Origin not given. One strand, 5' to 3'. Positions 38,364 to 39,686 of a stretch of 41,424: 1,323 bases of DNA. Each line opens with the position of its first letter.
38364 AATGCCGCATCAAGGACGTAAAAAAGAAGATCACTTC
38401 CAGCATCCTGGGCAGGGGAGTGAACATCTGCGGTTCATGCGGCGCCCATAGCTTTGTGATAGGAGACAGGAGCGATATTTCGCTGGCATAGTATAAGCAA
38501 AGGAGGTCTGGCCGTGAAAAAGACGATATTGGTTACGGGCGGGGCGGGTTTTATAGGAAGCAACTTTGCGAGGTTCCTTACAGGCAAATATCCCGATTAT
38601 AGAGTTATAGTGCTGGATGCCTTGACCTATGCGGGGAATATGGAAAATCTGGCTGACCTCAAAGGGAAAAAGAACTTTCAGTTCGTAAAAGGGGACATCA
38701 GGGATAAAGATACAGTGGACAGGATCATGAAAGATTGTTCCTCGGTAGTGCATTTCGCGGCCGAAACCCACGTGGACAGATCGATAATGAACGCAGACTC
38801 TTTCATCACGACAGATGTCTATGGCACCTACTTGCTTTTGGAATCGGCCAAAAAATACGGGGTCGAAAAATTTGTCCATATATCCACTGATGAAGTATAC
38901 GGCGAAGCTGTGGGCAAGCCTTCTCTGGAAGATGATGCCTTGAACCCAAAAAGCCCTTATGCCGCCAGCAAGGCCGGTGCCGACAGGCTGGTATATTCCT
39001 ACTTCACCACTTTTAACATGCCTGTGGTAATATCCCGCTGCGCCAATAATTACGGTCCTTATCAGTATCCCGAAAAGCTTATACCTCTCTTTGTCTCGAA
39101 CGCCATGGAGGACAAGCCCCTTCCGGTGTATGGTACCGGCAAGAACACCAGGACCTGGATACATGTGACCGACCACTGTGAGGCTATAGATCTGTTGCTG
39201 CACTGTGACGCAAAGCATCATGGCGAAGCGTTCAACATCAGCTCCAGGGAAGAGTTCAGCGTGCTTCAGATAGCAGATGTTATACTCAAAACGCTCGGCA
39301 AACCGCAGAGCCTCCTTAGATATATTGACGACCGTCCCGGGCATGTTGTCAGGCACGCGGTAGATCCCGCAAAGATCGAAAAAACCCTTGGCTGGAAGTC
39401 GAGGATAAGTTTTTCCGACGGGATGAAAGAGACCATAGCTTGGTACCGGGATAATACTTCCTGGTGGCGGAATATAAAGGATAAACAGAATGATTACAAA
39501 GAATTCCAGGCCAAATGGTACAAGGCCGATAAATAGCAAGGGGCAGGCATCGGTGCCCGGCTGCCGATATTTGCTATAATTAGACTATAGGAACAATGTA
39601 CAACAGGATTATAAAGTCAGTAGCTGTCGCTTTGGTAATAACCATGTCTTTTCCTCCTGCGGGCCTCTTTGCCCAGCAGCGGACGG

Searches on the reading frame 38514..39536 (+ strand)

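Call 85: search_protein_families(library=pfam, proteins=[window:38514-39536:+], max_evalue=0.00001)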
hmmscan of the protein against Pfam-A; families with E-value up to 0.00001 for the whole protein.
window:38514-39536:+ (340 aa): 8 families
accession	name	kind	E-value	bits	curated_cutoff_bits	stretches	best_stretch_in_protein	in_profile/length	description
PF16363.11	GDP_Man_Dehyd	-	1.8e-78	264.8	27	1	6-307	1-332/332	GDP-mannose 4,6 dehydratase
PF01370.27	Epimerase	-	4.4e-63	213.3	20.9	1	5-242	1-239/240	NAD dependent epimerase/dehydratase family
PF02719.21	Polysacc_synt_2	-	9.6e-23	81.2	20.2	1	5-265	1-255/293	Polysaccharide biosynthesis protein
PF01073.25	3Beta_HSD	-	7.6e-21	74.8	22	1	6-219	1-219/280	3-beta hydroxysteroid dehydrogenase/isomerase family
PF04321.23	RmlD_sub_bind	-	7.7e-19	68.3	27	1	4-271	2-241/287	RmlD substrate binding domain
PF07993.18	NAD_binding_4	-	5e-11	42.7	20.1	1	7-177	1-205/258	Male sterility protein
PF13460.12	NAD_binding_10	-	3.2e-09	37.3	27.2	1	9-160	1-131/184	NAD(P)H-binding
PF05368.20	NmrA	-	4.7e-07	30.1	27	1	1-123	1-105/298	NmrA-like family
